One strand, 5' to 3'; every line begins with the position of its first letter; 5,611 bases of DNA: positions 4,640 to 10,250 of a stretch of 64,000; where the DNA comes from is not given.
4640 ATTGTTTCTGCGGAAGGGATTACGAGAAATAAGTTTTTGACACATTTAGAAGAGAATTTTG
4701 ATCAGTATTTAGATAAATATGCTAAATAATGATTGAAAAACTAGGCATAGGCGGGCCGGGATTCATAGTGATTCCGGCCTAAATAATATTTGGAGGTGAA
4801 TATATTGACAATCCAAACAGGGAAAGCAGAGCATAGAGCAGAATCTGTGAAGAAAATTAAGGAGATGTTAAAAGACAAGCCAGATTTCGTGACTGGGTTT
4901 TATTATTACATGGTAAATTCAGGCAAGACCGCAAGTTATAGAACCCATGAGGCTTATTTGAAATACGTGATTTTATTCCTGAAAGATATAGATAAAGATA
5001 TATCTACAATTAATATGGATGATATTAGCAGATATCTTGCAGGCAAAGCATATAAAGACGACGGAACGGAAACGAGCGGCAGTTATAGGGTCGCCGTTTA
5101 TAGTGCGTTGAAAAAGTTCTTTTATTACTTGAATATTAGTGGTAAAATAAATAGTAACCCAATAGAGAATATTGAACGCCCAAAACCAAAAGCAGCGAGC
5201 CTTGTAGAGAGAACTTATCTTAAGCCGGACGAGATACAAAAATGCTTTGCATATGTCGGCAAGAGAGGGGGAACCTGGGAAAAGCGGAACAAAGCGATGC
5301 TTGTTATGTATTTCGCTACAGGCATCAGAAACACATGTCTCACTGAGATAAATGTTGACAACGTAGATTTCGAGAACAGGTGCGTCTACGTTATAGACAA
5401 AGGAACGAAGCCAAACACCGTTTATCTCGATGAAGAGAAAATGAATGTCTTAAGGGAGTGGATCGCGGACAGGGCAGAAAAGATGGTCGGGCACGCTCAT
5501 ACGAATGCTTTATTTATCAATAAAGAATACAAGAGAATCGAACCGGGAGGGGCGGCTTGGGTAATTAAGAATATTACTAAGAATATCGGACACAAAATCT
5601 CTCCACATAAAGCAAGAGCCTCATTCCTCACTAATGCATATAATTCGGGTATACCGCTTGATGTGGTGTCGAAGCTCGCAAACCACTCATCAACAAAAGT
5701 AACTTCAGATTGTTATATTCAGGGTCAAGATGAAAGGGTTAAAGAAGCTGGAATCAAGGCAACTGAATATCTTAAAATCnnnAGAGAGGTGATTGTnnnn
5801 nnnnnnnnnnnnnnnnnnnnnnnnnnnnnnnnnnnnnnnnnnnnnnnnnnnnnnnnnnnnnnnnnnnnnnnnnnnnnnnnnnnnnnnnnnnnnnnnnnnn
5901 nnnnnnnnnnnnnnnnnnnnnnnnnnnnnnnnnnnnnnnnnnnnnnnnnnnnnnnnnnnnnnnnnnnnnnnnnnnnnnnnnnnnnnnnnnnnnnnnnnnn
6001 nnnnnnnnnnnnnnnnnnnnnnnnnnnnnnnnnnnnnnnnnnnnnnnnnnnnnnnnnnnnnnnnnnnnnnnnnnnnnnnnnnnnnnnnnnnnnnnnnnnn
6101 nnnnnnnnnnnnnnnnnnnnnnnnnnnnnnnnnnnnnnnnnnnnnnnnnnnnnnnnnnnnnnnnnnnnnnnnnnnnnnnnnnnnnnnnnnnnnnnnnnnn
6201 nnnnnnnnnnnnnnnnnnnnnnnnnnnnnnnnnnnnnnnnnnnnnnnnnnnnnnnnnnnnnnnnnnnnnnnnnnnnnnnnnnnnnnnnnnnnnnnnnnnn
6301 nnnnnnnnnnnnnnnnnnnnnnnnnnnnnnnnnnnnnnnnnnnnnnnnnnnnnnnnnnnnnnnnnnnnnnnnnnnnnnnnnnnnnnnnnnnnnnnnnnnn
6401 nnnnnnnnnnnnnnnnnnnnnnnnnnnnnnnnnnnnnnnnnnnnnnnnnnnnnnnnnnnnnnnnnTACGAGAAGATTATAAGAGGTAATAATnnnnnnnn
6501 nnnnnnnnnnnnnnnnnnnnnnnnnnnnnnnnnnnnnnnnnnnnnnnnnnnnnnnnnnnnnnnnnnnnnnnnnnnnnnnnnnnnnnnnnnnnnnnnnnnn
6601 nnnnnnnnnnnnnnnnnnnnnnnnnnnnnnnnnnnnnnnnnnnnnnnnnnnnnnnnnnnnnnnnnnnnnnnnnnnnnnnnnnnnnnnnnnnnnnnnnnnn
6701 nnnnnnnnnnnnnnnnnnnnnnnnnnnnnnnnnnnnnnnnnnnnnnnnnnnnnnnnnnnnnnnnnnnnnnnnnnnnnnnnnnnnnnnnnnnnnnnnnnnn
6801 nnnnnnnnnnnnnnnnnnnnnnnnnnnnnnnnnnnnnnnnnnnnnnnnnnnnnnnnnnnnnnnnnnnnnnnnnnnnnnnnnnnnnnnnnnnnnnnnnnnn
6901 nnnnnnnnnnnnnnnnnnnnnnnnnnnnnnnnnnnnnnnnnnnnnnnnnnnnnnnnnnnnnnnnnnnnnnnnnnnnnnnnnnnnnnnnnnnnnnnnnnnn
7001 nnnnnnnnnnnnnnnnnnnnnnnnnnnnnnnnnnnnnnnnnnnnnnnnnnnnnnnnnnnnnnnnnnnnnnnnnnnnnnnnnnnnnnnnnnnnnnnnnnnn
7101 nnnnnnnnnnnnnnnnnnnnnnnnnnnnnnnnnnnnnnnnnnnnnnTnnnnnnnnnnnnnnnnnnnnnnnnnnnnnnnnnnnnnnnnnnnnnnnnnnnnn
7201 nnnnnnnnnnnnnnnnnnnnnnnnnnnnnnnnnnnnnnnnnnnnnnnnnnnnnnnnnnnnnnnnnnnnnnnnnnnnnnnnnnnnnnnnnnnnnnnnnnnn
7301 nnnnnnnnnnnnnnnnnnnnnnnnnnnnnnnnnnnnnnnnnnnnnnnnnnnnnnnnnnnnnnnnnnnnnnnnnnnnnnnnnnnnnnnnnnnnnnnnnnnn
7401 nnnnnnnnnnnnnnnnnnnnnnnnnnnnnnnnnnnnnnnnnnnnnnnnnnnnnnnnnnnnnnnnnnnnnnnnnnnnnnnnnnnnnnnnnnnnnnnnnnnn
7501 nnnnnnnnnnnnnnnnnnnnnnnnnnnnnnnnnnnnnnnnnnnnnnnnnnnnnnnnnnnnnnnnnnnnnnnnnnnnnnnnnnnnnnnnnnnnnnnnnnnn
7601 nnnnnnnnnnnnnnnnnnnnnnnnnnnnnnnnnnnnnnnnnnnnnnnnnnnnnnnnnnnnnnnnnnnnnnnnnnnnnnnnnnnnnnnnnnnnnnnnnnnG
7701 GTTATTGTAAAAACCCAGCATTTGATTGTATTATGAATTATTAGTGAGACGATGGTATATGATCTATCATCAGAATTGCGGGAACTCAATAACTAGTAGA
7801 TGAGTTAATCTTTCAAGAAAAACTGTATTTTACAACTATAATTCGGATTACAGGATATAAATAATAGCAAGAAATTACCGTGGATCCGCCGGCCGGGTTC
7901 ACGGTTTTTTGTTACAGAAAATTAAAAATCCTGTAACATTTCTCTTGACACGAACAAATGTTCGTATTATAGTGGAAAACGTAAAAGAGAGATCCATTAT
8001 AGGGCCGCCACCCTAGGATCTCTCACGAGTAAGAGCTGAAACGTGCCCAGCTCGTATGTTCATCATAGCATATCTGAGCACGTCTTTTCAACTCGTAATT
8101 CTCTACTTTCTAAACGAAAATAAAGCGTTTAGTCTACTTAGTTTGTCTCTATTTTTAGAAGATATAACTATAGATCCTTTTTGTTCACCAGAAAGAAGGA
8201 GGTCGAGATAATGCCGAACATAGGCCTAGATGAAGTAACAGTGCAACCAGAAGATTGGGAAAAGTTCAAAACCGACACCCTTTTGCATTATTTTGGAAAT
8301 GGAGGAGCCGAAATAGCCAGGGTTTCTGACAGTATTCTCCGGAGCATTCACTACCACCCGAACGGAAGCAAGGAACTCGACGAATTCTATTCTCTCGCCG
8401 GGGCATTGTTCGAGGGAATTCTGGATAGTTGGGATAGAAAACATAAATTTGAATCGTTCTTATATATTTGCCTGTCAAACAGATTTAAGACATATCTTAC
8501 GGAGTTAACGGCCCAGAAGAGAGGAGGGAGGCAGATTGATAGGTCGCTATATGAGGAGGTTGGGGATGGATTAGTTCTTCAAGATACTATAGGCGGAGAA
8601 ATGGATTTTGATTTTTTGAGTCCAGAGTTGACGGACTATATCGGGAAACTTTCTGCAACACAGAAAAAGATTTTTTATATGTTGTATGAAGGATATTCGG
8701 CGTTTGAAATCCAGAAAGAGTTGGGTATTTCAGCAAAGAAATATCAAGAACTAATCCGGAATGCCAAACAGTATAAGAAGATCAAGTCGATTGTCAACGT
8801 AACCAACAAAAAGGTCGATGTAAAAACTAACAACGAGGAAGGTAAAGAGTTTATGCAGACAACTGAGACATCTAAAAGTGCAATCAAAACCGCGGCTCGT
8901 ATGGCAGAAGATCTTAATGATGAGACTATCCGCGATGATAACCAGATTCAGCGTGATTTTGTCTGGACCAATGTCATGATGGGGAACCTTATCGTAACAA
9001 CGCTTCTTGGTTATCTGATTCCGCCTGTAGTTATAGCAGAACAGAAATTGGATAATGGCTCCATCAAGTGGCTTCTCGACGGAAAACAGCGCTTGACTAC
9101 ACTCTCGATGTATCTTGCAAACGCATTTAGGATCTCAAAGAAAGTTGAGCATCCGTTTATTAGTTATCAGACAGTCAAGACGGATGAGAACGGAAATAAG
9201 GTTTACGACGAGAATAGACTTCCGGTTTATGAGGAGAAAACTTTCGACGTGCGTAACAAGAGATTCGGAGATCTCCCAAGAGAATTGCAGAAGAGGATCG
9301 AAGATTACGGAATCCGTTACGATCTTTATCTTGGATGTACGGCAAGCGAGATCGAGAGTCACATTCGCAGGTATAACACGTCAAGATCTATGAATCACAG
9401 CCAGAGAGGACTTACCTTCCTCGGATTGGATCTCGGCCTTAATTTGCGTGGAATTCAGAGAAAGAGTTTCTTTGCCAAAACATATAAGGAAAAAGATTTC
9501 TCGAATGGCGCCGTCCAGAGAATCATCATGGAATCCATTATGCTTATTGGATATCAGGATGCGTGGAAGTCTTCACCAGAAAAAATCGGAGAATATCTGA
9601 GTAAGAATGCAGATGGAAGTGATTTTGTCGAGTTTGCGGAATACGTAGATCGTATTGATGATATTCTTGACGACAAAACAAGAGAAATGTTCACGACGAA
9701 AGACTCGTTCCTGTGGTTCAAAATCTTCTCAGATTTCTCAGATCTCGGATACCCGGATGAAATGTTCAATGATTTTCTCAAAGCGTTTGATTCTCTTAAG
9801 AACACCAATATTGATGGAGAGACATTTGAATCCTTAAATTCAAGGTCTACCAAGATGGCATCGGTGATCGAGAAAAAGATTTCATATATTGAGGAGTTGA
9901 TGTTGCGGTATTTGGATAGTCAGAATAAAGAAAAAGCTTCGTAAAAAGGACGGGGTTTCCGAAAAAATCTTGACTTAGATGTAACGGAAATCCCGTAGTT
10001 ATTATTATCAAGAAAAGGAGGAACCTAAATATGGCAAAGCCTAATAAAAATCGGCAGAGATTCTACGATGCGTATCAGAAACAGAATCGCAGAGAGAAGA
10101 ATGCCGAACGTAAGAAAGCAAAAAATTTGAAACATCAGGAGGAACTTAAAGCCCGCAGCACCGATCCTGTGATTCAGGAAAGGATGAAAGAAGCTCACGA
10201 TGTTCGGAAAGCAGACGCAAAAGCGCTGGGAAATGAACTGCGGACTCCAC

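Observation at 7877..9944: Sigma-70-like regions 2 and 4 fused to a DUF262 (ParB/GmrS-like) domain, behind an operator-bearing promoter and long structured leader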

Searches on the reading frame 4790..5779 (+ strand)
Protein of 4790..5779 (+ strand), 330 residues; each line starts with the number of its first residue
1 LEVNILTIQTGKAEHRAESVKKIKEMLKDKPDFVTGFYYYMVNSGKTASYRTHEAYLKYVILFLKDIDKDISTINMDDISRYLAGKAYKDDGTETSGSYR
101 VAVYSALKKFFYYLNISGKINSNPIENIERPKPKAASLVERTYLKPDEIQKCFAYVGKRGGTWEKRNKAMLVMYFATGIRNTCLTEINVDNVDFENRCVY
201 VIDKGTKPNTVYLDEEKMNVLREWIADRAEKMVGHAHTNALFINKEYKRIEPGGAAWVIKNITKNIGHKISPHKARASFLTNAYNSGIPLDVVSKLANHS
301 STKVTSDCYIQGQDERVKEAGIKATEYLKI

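Call 74: search_protein_families(library=pfam, proteins=[window:4790-5779:+], max_evalue=0.01)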
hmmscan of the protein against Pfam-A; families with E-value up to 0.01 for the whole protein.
window:4790-5779:+ (330 aa): 2 families
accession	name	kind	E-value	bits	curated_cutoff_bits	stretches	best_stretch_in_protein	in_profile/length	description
PF00589.27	Phage_integrase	-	1.2e-26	94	27.1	1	143-315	2-171/172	Phage integrase family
PF13495.12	Phage_int_SAM_4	-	0.0011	19.8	27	1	46-91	12-58/85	Phage integrase, N-terminal SAM-like domain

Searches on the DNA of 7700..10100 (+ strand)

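Call 11: search_dna_similar(query=window:7700-10100:+, collection=phages, mode=distant, max_rows=20)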
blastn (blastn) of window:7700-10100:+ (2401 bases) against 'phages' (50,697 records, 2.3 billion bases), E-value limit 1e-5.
No match.

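Call 33: search_rna_families(source=window, start=7850, end=8260, threshold=evalue, max_evalue=5)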
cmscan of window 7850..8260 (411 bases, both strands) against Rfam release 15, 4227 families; matches with E-value up to 5: 0.
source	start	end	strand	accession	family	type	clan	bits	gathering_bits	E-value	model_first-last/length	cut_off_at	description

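Call 34: search_rna_families(source=L017, start=8200, end=8950, threshold=evalue, max_evalue=5)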
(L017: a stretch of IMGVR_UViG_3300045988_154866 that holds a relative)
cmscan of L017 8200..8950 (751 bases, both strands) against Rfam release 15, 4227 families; matches with E-value up to 5: 7.
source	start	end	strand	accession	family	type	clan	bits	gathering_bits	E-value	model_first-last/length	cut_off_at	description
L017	8781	8853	+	RF00005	tRNA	Gene; tRNA;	CL00001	68.3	29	1.1e-14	1-71/71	no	tRNA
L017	8566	8638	+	RF00005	tRNA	Gene; tRNA;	CL00001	59.1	29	3.7e-12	1-71/71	no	tRNA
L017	8643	8724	+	RF00005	tRNA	Gene; tRNA;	CL00001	55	29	4.9e-11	1-71/71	no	tRNA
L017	8781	8854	-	RF04354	Plastid-ycf2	Cis-reg;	-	24.7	65.7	0.012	1-75/75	no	Plastid-ycf2 5UTR RNA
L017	8643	8725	-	RF04354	Plastid-ycf2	Cis-reg;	-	21.2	65.7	0.11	1-75/75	no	Plastid-ycf2 5UTR RNA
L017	8598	8639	-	RF04354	Plastid-ycf2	Cis-reg;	-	16.5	65.7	2.1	1-75/75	no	Plastid-ycf2 5UTR RNA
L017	8253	8392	-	RF01052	Arthropod_7SK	Gene;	CL00013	14.2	44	0.13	1-351/351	no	Arthropod 7SK RNA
